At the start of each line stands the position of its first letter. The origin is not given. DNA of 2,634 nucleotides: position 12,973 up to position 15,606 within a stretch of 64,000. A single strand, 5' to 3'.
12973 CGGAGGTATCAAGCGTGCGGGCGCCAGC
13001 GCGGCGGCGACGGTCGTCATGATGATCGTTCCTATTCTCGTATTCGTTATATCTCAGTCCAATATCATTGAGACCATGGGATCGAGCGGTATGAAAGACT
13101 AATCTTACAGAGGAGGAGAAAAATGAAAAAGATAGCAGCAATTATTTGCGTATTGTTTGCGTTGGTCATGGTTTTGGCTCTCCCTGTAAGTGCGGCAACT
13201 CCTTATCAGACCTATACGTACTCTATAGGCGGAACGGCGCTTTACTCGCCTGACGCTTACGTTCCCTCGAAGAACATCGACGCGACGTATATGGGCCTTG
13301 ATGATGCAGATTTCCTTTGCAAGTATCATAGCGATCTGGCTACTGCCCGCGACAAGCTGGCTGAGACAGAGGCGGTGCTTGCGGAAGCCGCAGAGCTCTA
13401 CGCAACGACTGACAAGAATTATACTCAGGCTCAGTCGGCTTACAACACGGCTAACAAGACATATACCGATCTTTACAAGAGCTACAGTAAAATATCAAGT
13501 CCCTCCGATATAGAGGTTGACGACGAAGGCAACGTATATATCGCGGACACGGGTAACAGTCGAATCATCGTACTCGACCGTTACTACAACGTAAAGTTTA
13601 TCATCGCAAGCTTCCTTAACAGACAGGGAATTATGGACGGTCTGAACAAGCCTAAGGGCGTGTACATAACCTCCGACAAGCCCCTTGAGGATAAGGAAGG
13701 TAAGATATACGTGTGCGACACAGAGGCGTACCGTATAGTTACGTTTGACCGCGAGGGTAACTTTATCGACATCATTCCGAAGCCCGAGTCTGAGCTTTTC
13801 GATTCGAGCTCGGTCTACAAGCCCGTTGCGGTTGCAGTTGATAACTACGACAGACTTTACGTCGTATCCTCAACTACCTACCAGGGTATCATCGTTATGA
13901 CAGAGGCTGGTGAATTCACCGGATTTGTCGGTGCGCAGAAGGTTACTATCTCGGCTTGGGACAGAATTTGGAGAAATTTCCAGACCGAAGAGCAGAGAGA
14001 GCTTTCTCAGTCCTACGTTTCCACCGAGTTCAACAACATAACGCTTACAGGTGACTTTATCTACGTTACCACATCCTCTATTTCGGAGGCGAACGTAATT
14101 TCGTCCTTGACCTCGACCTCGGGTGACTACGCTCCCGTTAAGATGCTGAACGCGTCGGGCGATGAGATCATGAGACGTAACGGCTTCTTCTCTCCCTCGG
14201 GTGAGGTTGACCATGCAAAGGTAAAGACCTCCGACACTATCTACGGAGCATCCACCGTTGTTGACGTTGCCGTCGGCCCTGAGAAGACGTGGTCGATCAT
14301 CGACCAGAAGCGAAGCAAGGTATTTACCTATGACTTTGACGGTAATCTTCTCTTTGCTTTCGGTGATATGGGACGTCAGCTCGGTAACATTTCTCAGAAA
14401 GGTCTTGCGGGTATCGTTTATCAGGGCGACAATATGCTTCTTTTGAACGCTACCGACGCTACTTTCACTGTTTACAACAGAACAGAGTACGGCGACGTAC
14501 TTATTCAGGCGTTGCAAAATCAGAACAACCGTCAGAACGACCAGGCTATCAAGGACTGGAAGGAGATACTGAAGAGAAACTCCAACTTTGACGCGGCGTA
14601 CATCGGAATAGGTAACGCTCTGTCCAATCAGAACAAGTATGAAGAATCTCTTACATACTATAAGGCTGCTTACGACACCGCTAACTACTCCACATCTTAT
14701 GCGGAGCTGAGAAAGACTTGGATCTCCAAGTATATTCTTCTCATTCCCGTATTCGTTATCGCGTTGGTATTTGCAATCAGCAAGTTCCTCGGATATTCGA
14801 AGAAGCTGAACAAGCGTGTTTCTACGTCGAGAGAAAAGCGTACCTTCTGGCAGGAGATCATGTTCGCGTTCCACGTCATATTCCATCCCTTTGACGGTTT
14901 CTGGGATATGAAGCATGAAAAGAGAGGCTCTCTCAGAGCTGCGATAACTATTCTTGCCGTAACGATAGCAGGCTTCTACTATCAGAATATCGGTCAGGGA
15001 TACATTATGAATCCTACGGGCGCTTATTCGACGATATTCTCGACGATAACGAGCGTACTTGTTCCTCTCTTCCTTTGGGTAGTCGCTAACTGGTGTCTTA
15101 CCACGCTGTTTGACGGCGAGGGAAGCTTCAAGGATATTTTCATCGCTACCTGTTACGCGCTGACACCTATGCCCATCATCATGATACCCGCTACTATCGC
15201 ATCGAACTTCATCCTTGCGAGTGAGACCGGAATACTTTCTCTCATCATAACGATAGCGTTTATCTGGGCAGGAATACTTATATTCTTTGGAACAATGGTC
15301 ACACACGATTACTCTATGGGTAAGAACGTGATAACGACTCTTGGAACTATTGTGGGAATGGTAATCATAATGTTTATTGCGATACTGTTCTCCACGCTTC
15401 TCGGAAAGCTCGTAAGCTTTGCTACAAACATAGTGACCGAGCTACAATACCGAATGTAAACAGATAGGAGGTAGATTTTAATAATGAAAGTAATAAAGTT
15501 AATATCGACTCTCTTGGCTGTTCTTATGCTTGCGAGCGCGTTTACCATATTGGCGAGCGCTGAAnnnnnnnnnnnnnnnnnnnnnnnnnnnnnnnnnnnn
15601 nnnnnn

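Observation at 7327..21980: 14.6-kb seven-gene locus: giant SBP, two permease pairs, two giant unknown surface proteins, no ATPase, hydrolase or regulator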

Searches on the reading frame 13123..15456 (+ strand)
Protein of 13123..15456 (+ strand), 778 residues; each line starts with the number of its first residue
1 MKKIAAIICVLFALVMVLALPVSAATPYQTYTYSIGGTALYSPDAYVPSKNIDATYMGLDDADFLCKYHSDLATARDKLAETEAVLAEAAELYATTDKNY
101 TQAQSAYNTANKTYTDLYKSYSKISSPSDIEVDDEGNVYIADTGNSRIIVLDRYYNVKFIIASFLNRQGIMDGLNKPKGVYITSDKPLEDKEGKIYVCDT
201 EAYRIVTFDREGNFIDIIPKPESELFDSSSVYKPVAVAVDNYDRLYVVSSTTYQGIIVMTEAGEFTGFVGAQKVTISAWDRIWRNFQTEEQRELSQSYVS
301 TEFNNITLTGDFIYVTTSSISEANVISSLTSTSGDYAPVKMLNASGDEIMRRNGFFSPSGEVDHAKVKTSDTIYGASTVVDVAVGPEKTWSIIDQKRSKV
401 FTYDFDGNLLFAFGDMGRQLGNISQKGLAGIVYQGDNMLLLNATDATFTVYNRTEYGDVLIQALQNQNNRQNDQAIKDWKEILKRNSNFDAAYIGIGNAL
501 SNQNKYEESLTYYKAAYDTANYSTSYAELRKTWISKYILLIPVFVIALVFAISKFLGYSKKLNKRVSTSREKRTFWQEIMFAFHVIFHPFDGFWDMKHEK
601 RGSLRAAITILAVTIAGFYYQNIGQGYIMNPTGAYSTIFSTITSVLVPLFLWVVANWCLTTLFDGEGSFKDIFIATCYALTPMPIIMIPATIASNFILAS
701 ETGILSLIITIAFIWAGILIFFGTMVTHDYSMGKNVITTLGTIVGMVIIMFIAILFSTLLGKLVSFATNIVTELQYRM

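Call 7: search_protein_families(library=pfam, proteins=[window:13123-15456:+], max_evalue=0.01)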
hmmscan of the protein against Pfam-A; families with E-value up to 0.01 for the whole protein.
window:13123-15456:+ (778 aa): 7 families
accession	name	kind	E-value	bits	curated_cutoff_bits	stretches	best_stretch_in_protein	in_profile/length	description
PF04893.22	Yip1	-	1.5e-17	64.5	28.6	1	583-753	1-172/173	Yip1 domain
PF01436.27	NHL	-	2.6e-09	37.1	20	1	126-150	3-27/28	NHL repeat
PF13432.12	TPR_16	-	0.00038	21.3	32.7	1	468-522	9-63/65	Tetratricopeptide repeat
PF08450.18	SGL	-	0.0016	18.6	26.3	0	187-223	189-225/246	SMP-30/Gluconolactonase/LRE-like region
PF00515.34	TPR_1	-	0.0018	18.4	27.8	1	492-516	3-27/34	Tetratricopeptide repeat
PF07719.23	TPR_2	-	0.0035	17.8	27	0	492-517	3-28/34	Tetratricopeptide repeat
PF25021.1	TEN_NHL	-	0.0053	16.2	27.1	0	115-148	320-353/357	Teneurin NHL domain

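Call 8: search_protein_families(library=ncbifam, proteins=[window:13123-15456:+], max_evalue=0.01)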
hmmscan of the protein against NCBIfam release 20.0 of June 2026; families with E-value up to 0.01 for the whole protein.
window:13123-15456:+ (778 aa): 4 families
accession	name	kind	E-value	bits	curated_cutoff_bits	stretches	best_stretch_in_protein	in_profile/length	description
NF035926.1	scyF_NHL_VPEP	equivalog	1.2e-12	47.7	350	2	122-156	244-278/376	scytonemin biosynthesis PEP-CTERM protein ScyF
NF052641.1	PQLLE_fam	subfamily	0.0015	18.2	80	1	77-124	37-84/211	PQLLE family protein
NF058607.1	GlBtMonoOxGbcA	equivalog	0.0047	15.4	670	0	401-431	123-152/420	glycine betaine monooxygenase oxygenase subunit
NF047780.1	LIC12708_fam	subfamily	0.0065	15.4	150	1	179-261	53-149/391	LIC_12708 family protein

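Call 30: find_homologous_proteins(query=window:13123-15456:+, max_evalue=0.00001)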
Query window:13123-15456:+ (778 aa): 4391 proteins with E <= 0.00001 among 8000 candidates; the best 120 are listed.
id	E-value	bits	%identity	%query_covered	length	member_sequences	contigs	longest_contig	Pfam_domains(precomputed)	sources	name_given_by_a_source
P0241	0.0e+0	1737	100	100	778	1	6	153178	PF04893.23,PF01436.28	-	-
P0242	0.0e+0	1571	89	100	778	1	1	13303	PF04893.23,PF01436.28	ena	-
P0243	0.0e+0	1567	89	100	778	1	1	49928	PF04893.23,PF01436.28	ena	-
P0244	0.0e+0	1562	88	100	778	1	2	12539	PF04893.23,PF01436.28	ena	-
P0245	0.0e+0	1551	87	100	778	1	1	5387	PF04893.23,PF01436.28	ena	-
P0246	0.0e+0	1547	87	100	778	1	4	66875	PF04893.23,PF01436.28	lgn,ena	-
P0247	0.0e+0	1512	85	100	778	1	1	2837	PF04893.23,PF01436.28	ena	-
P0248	0.0e+0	1508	85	100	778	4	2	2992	PF04893.23,PF01436.28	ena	-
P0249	0.0e+0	1507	85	100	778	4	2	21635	PF04893.23,PF01436.28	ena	-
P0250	0.0e+0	1504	84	100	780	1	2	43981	PF04893.23,PF01436.28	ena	-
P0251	0.0e+0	1477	83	100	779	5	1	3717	PF04893.23,PF01436.28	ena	-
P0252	0.0e+0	1474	83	100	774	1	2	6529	PF04893.23,PF01436.28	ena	-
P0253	0.0e+0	1474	83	100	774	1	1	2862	PF04893.23,PF00515.35,PF01436.28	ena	-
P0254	0.0e+0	1469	83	100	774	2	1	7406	PF04893.23,PF01436.28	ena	-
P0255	0.0e+0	1468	83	100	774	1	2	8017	PF04893.23,PF01436.28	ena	-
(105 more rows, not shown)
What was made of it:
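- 13123..15459 (+): g4: 778-aa membrane protein. The order is signal peptide, extracellular NHL beta-propeller, TPR (residues 468-522), transmembrane helix (531-559) and a multi-pass Yip1 domain (583-753). More than 4000 homologues were found, and the 120 listed carry Yip1, nearly all of them with NHL and/or TPR as well (call 30).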

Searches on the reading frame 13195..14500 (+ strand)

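Call 60: search_protein_families(library=pfam, proteins=[window:13195-14500:+], max_evalue=10)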
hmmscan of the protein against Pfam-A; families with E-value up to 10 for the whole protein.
window:13195-14500:+ (435 aa): 7 families
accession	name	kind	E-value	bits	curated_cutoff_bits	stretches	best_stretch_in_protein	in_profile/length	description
PF01436.27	NHL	-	2.4e-10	40.4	20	2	102-126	3-27/28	NHL repeat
PF25021.1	TEN_NHL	-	0.00094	18.7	27.1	1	91-124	320-353/357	Teneurin NHL domain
PF08450.18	SGL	-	0.0019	18.3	26.3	1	161-199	187-225/246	SMP-30/Gluconolactonase/LRE-like region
PF06977.17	SdiA-regulated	-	0.019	14.6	21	1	161-225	176-240/249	SdiA-regulated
PF15533.11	Ntox33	-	0.036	15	28.4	1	95-122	27-54/65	Bacterial toxin 33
PF23500.1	DUF7133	-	0.081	12.6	27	1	206-230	25-49/385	Domain of unknown function (DUF7133)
PF06739.17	SBBP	-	2.8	8.4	20.5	1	99-117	11-29/38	Beta-propeller repeat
